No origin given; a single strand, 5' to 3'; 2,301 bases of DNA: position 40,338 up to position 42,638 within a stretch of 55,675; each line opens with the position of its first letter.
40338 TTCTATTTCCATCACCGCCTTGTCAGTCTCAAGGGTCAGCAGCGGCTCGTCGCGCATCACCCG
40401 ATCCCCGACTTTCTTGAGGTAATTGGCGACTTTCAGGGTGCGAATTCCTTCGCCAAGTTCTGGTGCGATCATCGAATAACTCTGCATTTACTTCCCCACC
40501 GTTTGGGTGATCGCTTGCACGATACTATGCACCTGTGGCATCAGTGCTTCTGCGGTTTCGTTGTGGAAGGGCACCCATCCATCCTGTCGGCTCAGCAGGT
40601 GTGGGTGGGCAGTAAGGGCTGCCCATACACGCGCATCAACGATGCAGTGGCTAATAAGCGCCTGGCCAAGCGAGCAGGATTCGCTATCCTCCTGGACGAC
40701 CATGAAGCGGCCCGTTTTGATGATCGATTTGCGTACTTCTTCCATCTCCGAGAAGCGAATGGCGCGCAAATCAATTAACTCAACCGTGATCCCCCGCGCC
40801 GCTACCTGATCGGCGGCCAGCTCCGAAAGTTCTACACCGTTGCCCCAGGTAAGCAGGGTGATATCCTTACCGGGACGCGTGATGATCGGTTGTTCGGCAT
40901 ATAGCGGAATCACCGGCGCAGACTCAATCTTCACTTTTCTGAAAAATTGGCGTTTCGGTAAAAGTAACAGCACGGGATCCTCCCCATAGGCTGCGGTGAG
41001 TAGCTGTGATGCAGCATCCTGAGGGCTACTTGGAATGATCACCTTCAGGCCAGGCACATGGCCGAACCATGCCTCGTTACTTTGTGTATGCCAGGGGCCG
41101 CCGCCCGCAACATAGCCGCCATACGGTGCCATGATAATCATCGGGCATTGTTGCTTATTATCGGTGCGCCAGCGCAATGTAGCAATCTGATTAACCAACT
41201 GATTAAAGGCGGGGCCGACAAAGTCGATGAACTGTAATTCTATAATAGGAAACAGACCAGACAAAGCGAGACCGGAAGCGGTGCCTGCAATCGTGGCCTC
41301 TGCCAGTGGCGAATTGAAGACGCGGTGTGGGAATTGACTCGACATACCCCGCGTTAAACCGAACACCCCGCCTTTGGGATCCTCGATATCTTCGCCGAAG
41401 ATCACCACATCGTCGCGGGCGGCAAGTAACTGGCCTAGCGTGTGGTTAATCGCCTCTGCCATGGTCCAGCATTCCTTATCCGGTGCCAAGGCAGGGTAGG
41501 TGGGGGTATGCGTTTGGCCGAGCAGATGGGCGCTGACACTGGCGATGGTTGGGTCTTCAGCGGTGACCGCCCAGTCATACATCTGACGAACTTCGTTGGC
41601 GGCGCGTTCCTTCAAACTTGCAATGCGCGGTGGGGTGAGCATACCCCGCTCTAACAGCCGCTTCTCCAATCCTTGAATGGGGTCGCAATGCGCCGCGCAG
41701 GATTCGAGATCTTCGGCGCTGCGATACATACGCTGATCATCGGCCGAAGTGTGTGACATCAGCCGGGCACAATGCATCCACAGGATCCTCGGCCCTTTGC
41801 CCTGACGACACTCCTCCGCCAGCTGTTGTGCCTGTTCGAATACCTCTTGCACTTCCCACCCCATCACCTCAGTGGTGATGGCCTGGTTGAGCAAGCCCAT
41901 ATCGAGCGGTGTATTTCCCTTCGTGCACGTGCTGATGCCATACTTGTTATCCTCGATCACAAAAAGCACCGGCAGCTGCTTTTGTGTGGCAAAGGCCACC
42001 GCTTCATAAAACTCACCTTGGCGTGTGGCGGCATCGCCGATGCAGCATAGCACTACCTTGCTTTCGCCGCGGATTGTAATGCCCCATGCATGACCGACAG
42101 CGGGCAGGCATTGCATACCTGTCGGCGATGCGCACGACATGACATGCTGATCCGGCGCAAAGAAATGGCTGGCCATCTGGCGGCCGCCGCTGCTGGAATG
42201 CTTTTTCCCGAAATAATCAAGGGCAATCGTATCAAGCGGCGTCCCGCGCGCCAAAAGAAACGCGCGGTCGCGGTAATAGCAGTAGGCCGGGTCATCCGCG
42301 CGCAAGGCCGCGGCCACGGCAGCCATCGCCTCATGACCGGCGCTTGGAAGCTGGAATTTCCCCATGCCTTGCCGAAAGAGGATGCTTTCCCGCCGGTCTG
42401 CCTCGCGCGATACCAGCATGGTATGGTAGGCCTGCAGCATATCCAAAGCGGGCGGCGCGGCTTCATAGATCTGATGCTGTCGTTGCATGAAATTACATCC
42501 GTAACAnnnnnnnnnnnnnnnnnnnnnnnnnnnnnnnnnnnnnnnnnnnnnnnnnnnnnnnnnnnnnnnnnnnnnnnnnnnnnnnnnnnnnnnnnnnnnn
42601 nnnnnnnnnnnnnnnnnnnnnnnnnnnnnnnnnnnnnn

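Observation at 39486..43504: LuxI-family synthase heads an operon with its own fused-E1 / lipoyl-E2 2-oxoacid dehydrogenase: candidate self-supplied acyl donor for a non-canonical homoserine-lactone signal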

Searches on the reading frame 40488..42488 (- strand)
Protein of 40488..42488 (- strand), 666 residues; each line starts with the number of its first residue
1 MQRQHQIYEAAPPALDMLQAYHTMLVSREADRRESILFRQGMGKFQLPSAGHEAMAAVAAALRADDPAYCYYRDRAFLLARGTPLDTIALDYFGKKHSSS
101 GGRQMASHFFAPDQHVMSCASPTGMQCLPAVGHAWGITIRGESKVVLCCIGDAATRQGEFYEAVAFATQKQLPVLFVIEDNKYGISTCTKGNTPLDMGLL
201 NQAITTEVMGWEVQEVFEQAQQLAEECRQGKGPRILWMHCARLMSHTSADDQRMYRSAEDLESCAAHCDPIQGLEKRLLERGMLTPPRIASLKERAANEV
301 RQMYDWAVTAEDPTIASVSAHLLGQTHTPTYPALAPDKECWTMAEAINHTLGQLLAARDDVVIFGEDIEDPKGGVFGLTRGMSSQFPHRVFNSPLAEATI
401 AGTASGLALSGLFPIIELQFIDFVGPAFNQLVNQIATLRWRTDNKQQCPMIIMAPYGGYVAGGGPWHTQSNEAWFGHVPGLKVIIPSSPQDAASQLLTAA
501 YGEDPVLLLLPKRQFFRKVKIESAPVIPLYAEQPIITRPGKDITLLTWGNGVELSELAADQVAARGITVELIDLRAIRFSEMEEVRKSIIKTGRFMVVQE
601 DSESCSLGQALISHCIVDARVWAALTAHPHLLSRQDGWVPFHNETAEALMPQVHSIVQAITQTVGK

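Call 3: search_protein_families(library=pfam, proteins=[window:40488-42488:-], max_evalue=0.01)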
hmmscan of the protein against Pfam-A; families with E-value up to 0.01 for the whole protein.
window:40488-42488:- (666 aa): 4 families
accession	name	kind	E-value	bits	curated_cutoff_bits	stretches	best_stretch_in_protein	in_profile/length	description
PF00676.26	E1_dh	-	1.5e-46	159.2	22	1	22-313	2-297/300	Dehydrogenase E1 component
PF02779.29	Transket_pyr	-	3.4e-31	108.7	27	1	342-514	4-171/174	Transketolase, pyrimidine binding domain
PF02780.25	Transketolase_C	-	6.7e-18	65.2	25.9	1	536-655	5-123/124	Transketolase, C-terminal domain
PF13292.11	DXP_synthase_N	-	2.4e-05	24.2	21.2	1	130-189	120-179/274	1-deoxy-D-xylulose-5-phosphate synthase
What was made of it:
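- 40488..42488 (-): Fused E1 alpha-beta of a thiamine-diphosphate 2-oxoacid dehydrogenase, 666 aa. E1_dh, Transket_pyr and Transketolase_C domains (call 3).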

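Call 4: search_protein_families(library=ncbifam, proteins=[window:40488-42488:-], max_evalue=0.01)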
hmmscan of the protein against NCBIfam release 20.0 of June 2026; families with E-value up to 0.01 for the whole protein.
window:40488-42488:- (666 aa): 9 families
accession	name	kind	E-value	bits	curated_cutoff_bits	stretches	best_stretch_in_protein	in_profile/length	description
TIGR03181.1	PDH_E1_alph_x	equivalog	2e-55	188.1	411.35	1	15-325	24-329/341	pyruvate dehydrogenase (acetyl-transferring) E1 component subunit alpha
NF006667.0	PRK09212.1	subfamily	5.7e-50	170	321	1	342-663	5-322/327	pyruvate dehydrogenase complex E1 component subunit beta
NF008854.0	PRK11892.1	equivalog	3.6e-49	167.7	454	1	317-663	119-461/464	pyruvate dehydrogenase complex E1 component subunit beta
TIGR03182.1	PDH_E1_alph_y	equivalog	1.1e-48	165.7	393.85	1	17-319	4-310/315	pyruvate dehydrogenase (acetyl-transferring) E1 component subunit alpha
TIGR00204.1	dxs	equivalog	1.4e-21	76.6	465.95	2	380-608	344-562/616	1-deoxy-D-xylulose-5-phosphate synthase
NF004559.0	PRK05899.2-5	equivalog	8.7e-16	57.3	488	2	342-617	319-580/627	transketolase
NF008968.0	PRK12315.1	subfamily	4.1e-14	51.8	510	1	340-601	278-522/582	1-deoxy-D-xylulose-5-phosphate synthase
NF003933.0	PRK05444.2-2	equivalog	3.8e-10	38.9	395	1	380-612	327-554/606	1-deoxy-D-xylulose-5-phosphate synthase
NF004556.0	PRK05899.2-2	equivalog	6.5e-06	24.7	575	0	537-611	516-589/639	transketolase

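Call 14: find_homologous_proteins(query=window:40488-42488:-, max_evalue=1e-10)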
Query window:40488-42488:- (666 aa): 6842 proteins with E <= 1e-10 among 8000 candidates; the best 120 are listed.
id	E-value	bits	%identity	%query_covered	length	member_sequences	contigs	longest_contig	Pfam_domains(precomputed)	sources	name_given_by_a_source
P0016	0.0e+0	1532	100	100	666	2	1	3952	PF13292.12,PF00676.26,PF02780.26,PF02779.30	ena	-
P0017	1.9e-215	736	50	99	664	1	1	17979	PF13292.12,PF00676.26,PF02780.26,PF02779.30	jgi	-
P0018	4.1e-214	731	52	98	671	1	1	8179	PF13292.12,PF00676.26,PF02780.26,PF02779.30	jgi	jgi:2-oxoisovalerate dehydrogenase E1 component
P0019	4.1e-213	728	51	99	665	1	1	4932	PF02775.27,PF13292.12,PF00676.26,PF02780.26,PF02779.30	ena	-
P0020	9.6e-212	723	51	98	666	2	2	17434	PF13292.12,PF00676.26,PF02780.26,PF02779.30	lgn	-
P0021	1.1e-207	710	51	95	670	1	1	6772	PF00676.26,PF02780.26,PF02779.30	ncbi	-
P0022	9.3e-207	707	49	97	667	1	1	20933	PF13292.12,PF00676.26,PF02780.26,PF02779.30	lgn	-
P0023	1.5e-205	703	50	97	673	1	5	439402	PF00676.26,PF02780.26,PF02779.30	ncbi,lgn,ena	-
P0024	6.1e-205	701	50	97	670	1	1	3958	PF00676.26,PF02780.26,PF02779.30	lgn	-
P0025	2.4e-204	699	48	100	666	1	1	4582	PF13292.12,PF00676.26,PF02780.26,PF02779.30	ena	-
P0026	1.2e-203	697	50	97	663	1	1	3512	PF13292.12,PF00676.26,PF02780.26,PF02779.30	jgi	jgi:2-oxoisovalerate dehydrogenase E1 component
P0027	3.8e-203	695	49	95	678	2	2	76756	PF00676.26,PF02780.26,PF02779.30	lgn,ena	-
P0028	1.2e-202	693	48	98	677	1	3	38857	PF00676.26,PF02780.26,PF02779.30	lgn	-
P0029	1.1e-201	690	47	99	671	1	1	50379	PF00676.26,PF02780.26,PF02779.30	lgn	-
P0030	2.7e-201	689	49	98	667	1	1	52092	PF13292.12,PF00676.26,PF02780.26,PF02779.30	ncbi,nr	ncbi:MAG: transketolase [Alphaproteobacteria bacterium]|nr:transketolase [Alphaproteobacteria bacter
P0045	3.4e-194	665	47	97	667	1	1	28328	PF13292.12,PF00676.26,PF02780.26,PF02779.30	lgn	-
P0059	7.9e-191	654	48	96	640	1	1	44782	PF13292.12,PF00676.26,PF02780.26,PF02779.30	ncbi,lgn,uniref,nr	ncbi:alpha-ketoacid dehydrogenase subunit alpha/beta [Methylobacterium sp. Leaf87]|uniref:alpha-keto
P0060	1.7e-190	653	47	99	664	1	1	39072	PF13292.12,PF00676.26,PF02780.26,PF02779.30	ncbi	-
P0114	1.3e-184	634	46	98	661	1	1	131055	PF13292.12,PF00676.26,PF02780.26,PF02779.30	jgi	jgi:2-oxoisovalerate dehydrogenase E1 component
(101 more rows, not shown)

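Call 22: search_solved_structures(query=window:40488-42488:-, max_evalue=1e-10)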
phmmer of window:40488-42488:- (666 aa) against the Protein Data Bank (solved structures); distinct sequences matched with E-value up to 1e-10: 42.
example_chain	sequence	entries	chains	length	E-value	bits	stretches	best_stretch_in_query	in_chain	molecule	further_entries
1um9_B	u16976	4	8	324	3.4e-53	184.5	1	341-608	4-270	2-oxo acid dehydrogenase beta subunit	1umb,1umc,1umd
1ik6_A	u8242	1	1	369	1.1e-48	169.6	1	342-660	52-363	pyruvate dehydrogenase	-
2bp7_B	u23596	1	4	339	1.1e-48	169.6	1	341-622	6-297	2-OXOISOVALERATE DEHYDROGENASE BETA SUBUNIT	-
1qs0_B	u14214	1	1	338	1.2e-48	169.5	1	341-622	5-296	2-OXOISOVALERATE DEHYDROGENASE BETA-SUBUNIT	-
3duf_B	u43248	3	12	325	2.3e-47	165.2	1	342-643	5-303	Pyruvate dehydrogenase E1 component subunit beta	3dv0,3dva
1w85_B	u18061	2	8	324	2.5e-47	165.1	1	342-643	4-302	PYRUVATE DEHYDROGENASE E1 COMPONENT, BETA SUBUNIT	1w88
1dtw_B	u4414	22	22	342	2.1e-45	158.7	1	343-601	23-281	BRANCHED-CHAIN ALPHA-KETO ACID DEHYDROGENASE BETA SUBUNIT | 2-OXOISOVALERATE DEHYDROGENASE BETA SUBUNIT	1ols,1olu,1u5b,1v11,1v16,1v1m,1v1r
2j9f_B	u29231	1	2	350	2.3e-45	158.6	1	343-601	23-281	2-OXOISOVALERATE DEHYDROGENASE BETA SUBUNIT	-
1olx_B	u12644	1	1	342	5.1e-44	154.2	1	343-601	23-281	2-OXOISOVALERATE DEHYDROGENASE BETA SUBUNIT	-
1um9_A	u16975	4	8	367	2.5e-33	118.8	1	19-287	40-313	2-oxo acid dehydrogenase alpha subunit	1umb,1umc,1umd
6cer_B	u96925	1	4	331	2.6e-31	112.2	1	342-664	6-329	Pyruvate dehydrogenase E1 component subunit beta, mitochondrial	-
3exe_B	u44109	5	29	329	2.7e-31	112.1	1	342-664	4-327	Pyruvate dehydrogenase E1 component subunit beta, mitochondrial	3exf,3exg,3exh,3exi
1ni4_B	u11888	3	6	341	2.8e-31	112.1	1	342-664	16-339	Pyruvate dehydrogenase E1 component: Beta subunit | Pyruvate dehydrogenase E1 component subunit beta | Pyruvate dehydrogenase E1 component subunit beta, mitocho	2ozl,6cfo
1w85_A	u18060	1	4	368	1.1e-25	93.7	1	17-304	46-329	PYRUVATE DEHYDROGENASE E1 COMPONENT, ALPHA SUBUNIT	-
3duf_A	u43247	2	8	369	1.1e-25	93.7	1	17-304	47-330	Pyruvate dehydrogenase E1 component subunit alpha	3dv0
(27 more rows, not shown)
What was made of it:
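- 40488..42488 (-): The closest solved structures are the Thermus and P. putida branched-chain E1 and Geobacillus PDH E1 (call 22).
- Closest known: Branched-chain 2-oxoacid dehydrogenase complexes. Same: E1 has closest sequence similarity to the branched-chain E1 alpha and beta subunits (call 22).
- Branched-chain E1 and PDH E1 score similarly (calls 4, 22).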

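Call 27: find_encoding_contigs(protein=P0017, flank=7000, max_places=1)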
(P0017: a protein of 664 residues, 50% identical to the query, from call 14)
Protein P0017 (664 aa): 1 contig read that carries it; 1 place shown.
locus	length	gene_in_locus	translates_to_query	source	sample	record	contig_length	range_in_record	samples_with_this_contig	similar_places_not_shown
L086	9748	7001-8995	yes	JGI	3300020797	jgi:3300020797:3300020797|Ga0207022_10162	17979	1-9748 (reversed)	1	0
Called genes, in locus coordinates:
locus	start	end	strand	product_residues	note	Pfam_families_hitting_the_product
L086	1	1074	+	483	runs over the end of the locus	PF26348:SRA_ScoMcrA, PF01844:HNH (weak)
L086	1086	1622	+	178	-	-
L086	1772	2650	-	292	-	-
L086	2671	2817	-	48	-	-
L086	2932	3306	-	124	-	PF12844:HTH_19 (weak), PF13560:HTH_31 (weak), PF01381:HTH_3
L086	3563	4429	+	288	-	PF03472:Autoind_bind, PF00196:GerE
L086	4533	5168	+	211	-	PF00765:Autoind_synth, PF13444:Acetyltransf_5 (weak)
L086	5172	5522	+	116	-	-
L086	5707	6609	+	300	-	PF05721:PhyH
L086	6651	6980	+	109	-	-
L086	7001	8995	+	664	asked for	PF00676:E1_dh, PF13292:DXP_synthase_N (faint), PF02779:Transket_pyr, PF02780:Transketolase_C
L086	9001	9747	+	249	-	?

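Call 28: find_encoding_contigs(protein=P0023, flank=7000, max_places=1)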
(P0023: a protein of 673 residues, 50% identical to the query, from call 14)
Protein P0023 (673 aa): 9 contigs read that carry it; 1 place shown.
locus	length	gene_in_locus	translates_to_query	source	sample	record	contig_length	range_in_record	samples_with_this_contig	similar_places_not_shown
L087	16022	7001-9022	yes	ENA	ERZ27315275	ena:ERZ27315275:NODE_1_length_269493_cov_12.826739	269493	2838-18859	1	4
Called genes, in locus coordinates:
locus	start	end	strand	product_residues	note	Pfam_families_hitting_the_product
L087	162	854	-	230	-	-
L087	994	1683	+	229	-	-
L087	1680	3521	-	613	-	PF00270:DEAD, PF00271:Helicase_C, PF16124:RecQ_Zn_bind, PF09382:RQC, PF00570:HRDC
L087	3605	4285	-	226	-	PF02353:CMAS (weak), PF13847:Methyltransf_31, PF08241:Methyltransf_11, PF08242:Methyltransf_12, PF13649:Methyltransf_25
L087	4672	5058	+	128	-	PF13560:HTH_31, PF01381:HTH_3, PF13443:HTH_26 (weak)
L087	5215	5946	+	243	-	PF03472:Autoind_bind, PF00196:GerE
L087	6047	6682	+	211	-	PF00765:Autoind_synth, PF21926:FeeM (weak)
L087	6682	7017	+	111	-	-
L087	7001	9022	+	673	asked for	PF00676:E1_dh, PF02779:Transket_pyr, PF02780:Transketolase_C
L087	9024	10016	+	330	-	PF00364:Biotin_lipoyl, PF00198:2-oxoacid_dh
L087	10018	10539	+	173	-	-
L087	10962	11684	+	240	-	-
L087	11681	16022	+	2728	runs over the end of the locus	PF26363:Phospholipase-like (weak), PF00353:HemolysinCabind, PF00353:HemolysinCabind, PF17803:Cadherin_4, PF17892:Cadherin_5, PF17963:Big_9, PF17963:Big_9, PF00353:HemolysinCabind, +2 more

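Call 29: find_encoding_contigs(protein=P0029, flank=7000, max_places=1)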
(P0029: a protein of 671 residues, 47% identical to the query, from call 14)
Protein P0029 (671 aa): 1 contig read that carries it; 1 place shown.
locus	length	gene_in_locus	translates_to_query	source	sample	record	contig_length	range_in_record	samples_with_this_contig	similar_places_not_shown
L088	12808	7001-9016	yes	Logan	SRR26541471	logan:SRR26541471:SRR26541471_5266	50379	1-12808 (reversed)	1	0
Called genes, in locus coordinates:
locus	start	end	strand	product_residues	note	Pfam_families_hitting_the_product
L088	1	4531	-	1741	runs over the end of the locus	-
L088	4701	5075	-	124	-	PF13560:HTH_31 (weak), PF12844:HTH_19 (weak), PF01381:HTH_3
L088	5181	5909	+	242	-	PF03472:Autoind_bind, PF00196:GerE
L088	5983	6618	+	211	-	PF00765:Autoind_synth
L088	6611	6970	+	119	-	-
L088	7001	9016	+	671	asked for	PF00676:E1_dh, PF02779:Transket_pyr, PF02780:Transketolase_C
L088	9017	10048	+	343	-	PF00364:Biotin_lipoyl, PF00198:2-oxoacid_dh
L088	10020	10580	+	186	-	-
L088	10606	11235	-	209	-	-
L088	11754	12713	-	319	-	PF19749:DUF6236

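Call 30: find_encoding_contigs(protein=P0059, flank=7000, max_places=1)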
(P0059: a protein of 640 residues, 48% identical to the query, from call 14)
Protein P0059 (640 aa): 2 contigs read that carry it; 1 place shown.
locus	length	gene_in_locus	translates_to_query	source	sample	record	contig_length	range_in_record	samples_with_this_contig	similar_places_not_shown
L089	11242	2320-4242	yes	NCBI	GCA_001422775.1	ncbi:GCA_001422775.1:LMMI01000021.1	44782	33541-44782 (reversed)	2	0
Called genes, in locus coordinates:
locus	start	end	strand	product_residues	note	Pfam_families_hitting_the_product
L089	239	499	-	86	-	-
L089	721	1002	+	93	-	PF10073:GapR_DNA-bd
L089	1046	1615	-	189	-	PF00589:Phage_integrase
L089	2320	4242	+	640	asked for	PF00676:E1_dh, PF13292:DXP_synthase_N (faint), PF02779:Transket_pyr, PF02780:Transketolase_C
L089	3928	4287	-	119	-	-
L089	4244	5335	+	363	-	PF00364:Biotin_lipoyl, PF00198:2-oxoacid_dh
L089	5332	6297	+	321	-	PF08241:Methyltransf_11 (weak), PF08242:Methyltransf_12, PF13649:Methyltransf_25 (weak)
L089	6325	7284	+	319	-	PF00698:Acyl_transf_1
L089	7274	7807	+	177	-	PF22817:ApeP-like (weak), PF07977:FabA, PF22818:ApeI-like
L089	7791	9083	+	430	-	PF00109:ketoacyl-synt, PF02801:Ketoacyl-synt_C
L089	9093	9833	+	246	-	PF00106:adh_short, PF08659:KR, PF13561:adh_short_C2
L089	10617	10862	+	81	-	PF00550:PP-binding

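Call 66: find_encoding_contigs(protein=P0045, flank=6000, max_places=1)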
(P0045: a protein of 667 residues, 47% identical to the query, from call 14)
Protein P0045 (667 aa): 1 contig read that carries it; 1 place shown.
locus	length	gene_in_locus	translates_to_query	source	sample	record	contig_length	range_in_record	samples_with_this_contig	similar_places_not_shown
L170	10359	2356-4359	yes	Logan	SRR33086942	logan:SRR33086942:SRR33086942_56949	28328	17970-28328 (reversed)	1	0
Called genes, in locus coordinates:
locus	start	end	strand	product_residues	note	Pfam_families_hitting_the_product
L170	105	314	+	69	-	-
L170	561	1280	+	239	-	PF03472:Autoind_bind, PF00196:GerE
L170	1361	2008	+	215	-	PF00765:Autoind_synth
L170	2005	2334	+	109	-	-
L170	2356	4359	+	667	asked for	PF00676:E1_dh, PF13292:DXP_synthase_N (weak), PF02779:Transket_pyr, PF02780:Transketolase_C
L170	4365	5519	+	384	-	PF00364:Biotin_lipoyl, PF00198:2-oxoacid_dh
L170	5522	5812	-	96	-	-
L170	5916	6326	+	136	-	PF13560:HTH_31, PF01381:HTH_3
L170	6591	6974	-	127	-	PF01850:PIN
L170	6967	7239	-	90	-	PF04014:MazE_antitoxin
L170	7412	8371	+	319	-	PF02899:Phage_int_SAM_1, PF00589:Phage_integrase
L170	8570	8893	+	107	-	PF12728:HTH_17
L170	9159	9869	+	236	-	PF02086:MethyltransfD12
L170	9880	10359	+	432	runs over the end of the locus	PF22515:DUF6996, PF22518:DUF6997, PF23871:DUF7226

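Call 67: find_encoding_contigs(protein=P0060, flank=6000, max_places=1)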
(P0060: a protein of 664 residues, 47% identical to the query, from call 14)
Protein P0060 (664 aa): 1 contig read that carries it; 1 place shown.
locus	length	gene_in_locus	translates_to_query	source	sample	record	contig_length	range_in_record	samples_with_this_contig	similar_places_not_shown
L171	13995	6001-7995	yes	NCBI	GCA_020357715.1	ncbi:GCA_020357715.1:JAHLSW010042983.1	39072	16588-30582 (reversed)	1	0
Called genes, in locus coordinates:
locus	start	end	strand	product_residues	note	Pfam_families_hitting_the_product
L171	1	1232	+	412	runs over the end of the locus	PF00067:p450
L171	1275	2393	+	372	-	PF04055:Radical_SAM (weak), PF13353:Fer4_12 (faint)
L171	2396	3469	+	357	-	PF08545:ACP_syn_III, PF08541:ACP_syn_III_C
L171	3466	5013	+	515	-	PF00501:AMP-binding, PF13193:AMP-binding_C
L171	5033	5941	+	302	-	PF00892:EamA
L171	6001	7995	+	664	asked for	PF00676:E1_dh, PF13292:DXP_synthase_N (weak), PF02779:Transket_pyr, PF02780:Transketolase_C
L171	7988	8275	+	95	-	PF00364:Biotin_lipoyl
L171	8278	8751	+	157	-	PF14539:DUF4442 (weak), PF13622:4HBT_3 (weak), PF03061:4HBT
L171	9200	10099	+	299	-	PF00165:HTH_AraC, PF12833:HTH_18, PF00165:HTH_AraC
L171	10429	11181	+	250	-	PF05138:PaaA_PaaC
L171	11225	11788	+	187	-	PF01575:MaoC_dehydratas, PF13452:FAS1_DH_region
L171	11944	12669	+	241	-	PF03472:Autoind_bind, PF08281:Sigma70_r4_2 (weak), PF00196:GerE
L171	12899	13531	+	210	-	PF00765:Autoind_synth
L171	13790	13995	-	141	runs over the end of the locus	PF01042:Ribonuc_L-PSP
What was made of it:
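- Its relatives sit in biosynthetic clusters (calls 30, 67). It sits beside KASIII and a thioesterase and near a LuxI of the same clade, so a lipoyl arm serving non-E2 enzymes is plausible in this family (call 67).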
